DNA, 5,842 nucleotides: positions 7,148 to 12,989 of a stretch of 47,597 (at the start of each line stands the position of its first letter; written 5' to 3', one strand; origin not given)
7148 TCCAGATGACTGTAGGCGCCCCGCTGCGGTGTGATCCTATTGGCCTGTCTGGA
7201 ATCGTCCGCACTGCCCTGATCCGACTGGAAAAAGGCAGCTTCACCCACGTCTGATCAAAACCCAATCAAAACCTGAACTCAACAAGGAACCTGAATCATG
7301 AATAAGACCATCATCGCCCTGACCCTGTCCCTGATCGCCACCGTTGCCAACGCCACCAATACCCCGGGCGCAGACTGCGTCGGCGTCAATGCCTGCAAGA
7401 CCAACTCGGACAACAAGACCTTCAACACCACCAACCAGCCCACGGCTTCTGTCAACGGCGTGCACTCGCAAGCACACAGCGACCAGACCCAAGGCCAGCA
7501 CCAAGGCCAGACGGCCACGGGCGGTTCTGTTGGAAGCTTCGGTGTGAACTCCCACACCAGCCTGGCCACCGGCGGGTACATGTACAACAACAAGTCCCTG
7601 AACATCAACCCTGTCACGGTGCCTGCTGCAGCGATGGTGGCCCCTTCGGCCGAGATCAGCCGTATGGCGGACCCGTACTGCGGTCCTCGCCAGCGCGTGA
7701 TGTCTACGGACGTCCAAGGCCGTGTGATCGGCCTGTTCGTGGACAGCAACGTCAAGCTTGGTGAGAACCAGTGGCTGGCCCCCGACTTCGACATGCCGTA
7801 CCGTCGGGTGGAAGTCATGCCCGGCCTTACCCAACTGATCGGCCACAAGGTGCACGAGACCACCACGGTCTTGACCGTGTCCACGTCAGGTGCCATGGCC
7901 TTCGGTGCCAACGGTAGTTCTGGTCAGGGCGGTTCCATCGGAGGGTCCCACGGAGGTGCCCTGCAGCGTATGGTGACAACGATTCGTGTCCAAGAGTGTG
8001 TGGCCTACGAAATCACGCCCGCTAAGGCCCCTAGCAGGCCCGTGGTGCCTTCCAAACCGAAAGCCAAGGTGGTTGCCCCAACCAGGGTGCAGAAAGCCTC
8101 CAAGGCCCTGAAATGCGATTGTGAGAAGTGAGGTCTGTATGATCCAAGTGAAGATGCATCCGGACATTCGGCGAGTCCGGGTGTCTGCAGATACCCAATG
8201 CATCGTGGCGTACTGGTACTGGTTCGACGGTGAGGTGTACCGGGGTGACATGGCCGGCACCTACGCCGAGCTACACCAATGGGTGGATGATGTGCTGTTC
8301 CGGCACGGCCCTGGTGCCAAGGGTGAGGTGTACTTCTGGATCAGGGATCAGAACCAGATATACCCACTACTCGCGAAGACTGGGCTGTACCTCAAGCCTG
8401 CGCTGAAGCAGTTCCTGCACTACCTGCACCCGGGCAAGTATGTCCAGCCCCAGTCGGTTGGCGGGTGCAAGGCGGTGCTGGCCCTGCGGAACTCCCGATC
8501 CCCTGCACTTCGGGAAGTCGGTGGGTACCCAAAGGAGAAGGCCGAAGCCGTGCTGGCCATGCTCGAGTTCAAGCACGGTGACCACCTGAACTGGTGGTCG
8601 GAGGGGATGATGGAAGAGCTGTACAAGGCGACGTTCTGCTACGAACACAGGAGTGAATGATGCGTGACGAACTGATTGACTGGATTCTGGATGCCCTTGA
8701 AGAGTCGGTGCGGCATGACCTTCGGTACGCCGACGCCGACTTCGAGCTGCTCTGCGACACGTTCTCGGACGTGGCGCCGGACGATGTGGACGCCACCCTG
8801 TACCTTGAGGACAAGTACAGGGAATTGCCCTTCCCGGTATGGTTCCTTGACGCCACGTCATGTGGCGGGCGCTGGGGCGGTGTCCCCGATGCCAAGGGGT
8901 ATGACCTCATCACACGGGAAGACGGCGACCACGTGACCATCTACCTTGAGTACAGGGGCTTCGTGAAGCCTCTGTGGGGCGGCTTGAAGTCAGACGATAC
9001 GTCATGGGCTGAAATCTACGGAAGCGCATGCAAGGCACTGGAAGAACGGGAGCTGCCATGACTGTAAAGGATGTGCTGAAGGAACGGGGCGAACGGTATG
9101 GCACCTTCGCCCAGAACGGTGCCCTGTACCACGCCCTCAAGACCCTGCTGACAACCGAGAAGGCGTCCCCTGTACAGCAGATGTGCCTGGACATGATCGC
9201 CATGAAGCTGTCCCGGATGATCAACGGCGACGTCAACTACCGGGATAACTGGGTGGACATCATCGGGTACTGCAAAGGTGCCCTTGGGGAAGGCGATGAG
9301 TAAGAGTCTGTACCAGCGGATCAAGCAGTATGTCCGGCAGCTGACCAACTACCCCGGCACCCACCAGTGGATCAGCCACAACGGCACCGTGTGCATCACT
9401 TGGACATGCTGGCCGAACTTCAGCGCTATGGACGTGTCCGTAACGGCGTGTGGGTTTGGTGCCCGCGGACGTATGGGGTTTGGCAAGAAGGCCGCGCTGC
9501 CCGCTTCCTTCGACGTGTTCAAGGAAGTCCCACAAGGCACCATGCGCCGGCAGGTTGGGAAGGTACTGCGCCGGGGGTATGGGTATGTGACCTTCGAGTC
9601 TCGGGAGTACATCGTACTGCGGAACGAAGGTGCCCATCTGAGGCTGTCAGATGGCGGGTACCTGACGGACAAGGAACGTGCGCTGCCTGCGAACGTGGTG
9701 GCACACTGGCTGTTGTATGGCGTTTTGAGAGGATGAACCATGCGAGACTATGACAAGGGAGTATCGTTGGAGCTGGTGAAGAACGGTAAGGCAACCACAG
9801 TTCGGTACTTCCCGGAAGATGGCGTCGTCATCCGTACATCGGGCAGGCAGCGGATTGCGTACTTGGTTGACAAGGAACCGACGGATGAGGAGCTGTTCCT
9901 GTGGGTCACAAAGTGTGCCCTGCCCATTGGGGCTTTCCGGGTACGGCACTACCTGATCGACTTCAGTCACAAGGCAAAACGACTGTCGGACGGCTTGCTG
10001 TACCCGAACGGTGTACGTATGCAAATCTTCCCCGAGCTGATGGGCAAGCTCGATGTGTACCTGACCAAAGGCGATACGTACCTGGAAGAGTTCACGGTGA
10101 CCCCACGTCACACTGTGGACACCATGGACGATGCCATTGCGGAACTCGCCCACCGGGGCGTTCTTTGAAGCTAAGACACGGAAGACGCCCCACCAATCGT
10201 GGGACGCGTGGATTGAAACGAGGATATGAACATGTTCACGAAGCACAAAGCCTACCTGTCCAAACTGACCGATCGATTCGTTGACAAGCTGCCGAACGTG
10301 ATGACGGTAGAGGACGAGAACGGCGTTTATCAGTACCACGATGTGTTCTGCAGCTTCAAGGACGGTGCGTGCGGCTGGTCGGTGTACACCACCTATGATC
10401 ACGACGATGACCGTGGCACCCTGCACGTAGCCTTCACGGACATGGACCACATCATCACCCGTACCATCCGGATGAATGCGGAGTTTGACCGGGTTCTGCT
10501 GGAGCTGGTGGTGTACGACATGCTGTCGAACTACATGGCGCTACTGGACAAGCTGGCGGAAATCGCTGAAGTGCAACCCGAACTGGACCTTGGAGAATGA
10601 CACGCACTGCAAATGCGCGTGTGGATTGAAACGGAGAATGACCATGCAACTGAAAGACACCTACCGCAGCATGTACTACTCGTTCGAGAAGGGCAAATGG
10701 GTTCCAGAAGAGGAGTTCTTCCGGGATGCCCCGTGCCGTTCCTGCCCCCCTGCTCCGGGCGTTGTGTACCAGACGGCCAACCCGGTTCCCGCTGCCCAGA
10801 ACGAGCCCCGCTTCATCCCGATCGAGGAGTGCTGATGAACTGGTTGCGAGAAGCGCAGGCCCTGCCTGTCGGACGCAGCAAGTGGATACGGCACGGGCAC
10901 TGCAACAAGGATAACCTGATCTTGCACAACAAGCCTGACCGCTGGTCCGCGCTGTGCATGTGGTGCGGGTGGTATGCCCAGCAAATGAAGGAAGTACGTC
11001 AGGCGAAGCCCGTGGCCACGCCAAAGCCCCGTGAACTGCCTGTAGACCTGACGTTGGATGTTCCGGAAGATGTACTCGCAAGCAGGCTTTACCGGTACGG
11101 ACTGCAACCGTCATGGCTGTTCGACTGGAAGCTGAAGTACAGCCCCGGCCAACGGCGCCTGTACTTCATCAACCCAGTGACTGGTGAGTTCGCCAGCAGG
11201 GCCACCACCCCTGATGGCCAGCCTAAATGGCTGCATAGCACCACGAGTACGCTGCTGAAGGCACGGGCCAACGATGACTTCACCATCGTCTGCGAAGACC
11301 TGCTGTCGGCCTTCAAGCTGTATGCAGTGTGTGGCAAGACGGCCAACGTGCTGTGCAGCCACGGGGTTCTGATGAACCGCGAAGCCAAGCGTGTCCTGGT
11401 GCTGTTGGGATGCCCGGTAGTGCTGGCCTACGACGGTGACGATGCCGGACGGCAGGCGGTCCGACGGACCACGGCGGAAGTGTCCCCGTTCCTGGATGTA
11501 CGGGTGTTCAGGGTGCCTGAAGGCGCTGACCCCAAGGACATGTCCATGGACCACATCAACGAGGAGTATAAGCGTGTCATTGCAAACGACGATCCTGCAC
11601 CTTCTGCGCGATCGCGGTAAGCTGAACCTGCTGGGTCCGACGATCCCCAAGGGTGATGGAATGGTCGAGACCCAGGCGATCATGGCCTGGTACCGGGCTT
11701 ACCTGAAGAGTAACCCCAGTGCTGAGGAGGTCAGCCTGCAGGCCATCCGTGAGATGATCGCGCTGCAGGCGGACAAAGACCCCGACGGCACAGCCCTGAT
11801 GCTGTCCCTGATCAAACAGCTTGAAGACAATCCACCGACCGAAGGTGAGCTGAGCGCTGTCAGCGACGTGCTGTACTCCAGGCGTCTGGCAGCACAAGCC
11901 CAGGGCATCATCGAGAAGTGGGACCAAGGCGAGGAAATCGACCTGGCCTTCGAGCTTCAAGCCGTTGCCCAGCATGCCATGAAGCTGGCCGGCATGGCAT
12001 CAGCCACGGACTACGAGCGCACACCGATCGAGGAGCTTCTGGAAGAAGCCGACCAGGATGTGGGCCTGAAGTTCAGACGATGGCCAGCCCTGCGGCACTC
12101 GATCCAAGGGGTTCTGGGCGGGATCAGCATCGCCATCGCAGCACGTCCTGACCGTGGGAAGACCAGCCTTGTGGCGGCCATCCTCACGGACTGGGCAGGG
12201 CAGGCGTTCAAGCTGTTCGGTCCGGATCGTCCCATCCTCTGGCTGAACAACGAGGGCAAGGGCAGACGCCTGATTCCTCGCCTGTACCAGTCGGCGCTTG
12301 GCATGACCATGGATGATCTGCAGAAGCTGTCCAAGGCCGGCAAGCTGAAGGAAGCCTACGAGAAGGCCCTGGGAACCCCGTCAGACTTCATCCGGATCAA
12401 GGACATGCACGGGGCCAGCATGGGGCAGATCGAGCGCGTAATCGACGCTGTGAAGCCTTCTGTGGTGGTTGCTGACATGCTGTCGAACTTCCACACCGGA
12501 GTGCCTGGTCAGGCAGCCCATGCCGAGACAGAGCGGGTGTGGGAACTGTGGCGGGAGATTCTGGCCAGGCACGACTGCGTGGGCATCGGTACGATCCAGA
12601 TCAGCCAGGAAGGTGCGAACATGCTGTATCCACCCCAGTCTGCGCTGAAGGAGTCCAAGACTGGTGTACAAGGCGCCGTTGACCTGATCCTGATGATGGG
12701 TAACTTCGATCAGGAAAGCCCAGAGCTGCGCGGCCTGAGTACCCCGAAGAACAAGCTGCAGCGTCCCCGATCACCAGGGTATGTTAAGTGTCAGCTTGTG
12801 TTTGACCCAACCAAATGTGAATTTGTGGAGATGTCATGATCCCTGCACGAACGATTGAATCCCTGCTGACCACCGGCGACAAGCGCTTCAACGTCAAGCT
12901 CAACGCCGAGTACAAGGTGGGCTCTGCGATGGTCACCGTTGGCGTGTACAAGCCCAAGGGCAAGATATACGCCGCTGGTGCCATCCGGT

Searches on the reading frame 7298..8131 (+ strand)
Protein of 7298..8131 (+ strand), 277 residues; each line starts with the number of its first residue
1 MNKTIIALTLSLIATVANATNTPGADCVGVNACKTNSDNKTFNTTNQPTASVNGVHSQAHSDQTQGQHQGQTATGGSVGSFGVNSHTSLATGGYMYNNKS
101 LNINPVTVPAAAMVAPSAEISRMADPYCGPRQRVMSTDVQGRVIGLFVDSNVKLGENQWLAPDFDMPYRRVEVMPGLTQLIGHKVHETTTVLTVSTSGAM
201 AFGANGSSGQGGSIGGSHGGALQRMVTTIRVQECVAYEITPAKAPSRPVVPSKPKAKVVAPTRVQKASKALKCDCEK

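Call 43: find_homologous_proteins(query=window:7298-8131:+, max_evalue=1e-10)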
Query window:7298-8131:+ (277 aa): 133 proteins with E <= 1e-10 among 1207 candidates; the best 120 are listed.
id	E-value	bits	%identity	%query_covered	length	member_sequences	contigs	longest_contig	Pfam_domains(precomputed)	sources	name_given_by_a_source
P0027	9.4e-170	581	95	100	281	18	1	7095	-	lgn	-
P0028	6.4e-165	565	94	100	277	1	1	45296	-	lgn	-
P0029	8.2e-165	565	93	100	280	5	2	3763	-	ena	-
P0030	4.9e-163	559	91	100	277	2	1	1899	-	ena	-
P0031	3.7e-162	556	92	100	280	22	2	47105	-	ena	-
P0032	4.3e-162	556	92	100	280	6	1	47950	-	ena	-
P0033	8.3e-131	453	78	99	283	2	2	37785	-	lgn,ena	-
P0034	1.3e-130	453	81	94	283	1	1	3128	-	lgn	-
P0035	1.6e-130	452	80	94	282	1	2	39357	-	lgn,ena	-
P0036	1.6e-130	452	78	98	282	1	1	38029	-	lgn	-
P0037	3.8e-129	448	82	88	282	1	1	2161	-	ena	-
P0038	3.4e-128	445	81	92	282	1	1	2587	-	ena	-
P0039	4.2e-128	444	81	93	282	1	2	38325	-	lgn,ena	-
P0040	5.3e-128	444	81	93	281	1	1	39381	-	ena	-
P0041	7.9e-128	443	83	88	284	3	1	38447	-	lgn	-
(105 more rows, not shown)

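Call 44: find_encoding_contigs(protein=P0032, flank=10000, max_places=4)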
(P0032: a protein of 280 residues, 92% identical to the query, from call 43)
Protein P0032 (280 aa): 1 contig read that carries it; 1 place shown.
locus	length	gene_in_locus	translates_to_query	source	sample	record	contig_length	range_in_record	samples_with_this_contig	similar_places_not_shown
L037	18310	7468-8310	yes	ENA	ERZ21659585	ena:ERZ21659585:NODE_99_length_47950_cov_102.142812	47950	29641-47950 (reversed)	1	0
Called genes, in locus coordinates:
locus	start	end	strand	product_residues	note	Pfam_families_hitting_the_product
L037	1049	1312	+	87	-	-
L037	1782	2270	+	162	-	-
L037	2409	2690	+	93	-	-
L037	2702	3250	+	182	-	-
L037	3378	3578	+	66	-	-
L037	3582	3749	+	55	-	-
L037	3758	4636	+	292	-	-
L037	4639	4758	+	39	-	-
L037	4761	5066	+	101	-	-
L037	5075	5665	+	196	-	-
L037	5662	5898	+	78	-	-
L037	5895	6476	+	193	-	-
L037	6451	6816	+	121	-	-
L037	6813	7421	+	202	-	-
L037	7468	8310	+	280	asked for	-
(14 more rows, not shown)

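Call 49: search_protein_families(library=phrogs, proteins=[window:7298-8131:+], max_evalue=0.001)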
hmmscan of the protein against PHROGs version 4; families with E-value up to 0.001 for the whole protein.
window:7298-8131:+ (277 aa): 0 families

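Call 67: search_protein_families(library=pfam, proteins=[window:7298-8131:+], max_evalue=0.01)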
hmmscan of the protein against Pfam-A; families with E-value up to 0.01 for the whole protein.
window:7298-8131:+ (277 aa): 0 families

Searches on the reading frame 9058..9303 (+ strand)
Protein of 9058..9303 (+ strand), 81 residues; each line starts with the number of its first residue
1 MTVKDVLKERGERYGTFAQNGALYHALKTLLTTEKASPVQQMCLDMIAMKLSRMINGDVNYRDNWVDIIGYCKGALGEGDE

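Call 68: search_protein_families(library=pfam, proteins=[window:9058-9303:+], max_evalue=0.01)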
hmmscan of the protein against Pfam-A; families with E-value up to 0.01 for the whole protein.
window:9058-9303:+ (81 aa): 1 family
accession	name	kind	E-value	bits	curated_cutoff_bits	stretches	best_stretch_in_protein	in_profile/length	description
PF19905.4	DUF6378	-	1e-07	32.5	27.1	1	6-72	10-74/81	Domain of unknown function (DUF6378)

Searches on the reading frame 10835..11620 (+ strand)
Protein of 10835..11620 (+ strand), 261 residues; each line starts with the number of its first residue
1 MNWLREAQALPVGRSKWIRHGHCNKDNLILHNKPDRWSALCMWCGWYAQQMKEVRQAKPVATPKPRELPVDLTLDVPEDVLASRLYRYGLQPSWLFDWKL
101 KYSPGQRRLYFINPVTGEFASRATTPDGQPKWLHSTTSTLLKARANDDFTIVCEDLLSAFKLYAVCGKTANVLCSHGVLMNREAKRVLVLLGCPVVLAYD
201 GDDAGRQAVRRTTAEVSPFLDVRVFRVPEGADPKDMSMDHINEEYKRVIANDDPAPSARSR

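Call 50: search_protein_families(library=phrogs, proteins=[window:10835-11620:+], max_evalue=0.001)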
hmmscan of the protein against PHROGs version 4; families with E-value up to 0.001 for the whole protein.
window:10835-11620:+ (261 aa): 5 families
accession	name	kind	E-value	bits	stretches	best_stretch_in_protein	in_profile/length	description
phrog_47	-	DNA, RNA and nucleotide metabolism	3.6e-15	56.6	1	3-252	31-337/947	DNA primase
phrog_6444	-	DNA, RNA and nucleotide metabolism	7.1e-07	29.4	1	194-254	304-368/577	DNA primase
phrog_8634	-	DNA, RNA and nucleotide metabolism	1e-06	29.1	1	2-111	9-121/228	DNA primase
phrog_22173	-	DNA, RNA and nucleotide metabolism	7.2e-06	27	1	150-242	37-127/133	DNA primase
phrog_849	-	DNA, RNA and nucleotide metabolism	0.00073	19.6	1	153-253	244-344/435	DNA primase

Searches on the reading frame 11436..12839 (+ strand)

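Call 10: search_protein_families(library=phrogs, proteins=[window:11436-12839:+], max_evalue=0.001)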
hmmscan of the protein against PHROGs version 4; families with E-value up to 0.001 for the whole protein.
window:11436-12839:+ (467 aa): 2 families
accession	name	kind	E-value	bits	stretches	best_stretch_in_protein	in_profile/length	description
phrog_19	-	DNA, RNA and nucleotide metabolism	2e-56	193.1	1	50-466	164-581/621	DnaB-like replicative helicase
phrog_243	-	DNA, RNA and nucleotide metabolism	8.3e-13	48.9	1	208-466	17-268/273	DnaB-like replicative helicase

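Call 11: search_protein_families(library=pfam, proteins=[window:11436-12839:+], max_evalue=0.001)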
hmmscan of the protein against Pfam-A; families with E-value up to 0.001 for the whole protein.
window:11436-12839:+ (467 aa): 2 families
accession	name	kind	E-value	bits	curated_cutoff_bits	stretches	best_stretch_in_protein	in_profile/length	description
PF13481.12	AAA_25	-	8.6e-13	48.8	27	1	205-388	8-189/195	AAA domain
PF03796.21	DnaB_C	-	0.00037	20.4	27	1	221-420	11-210/255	DnaB-like helicase C terminal domain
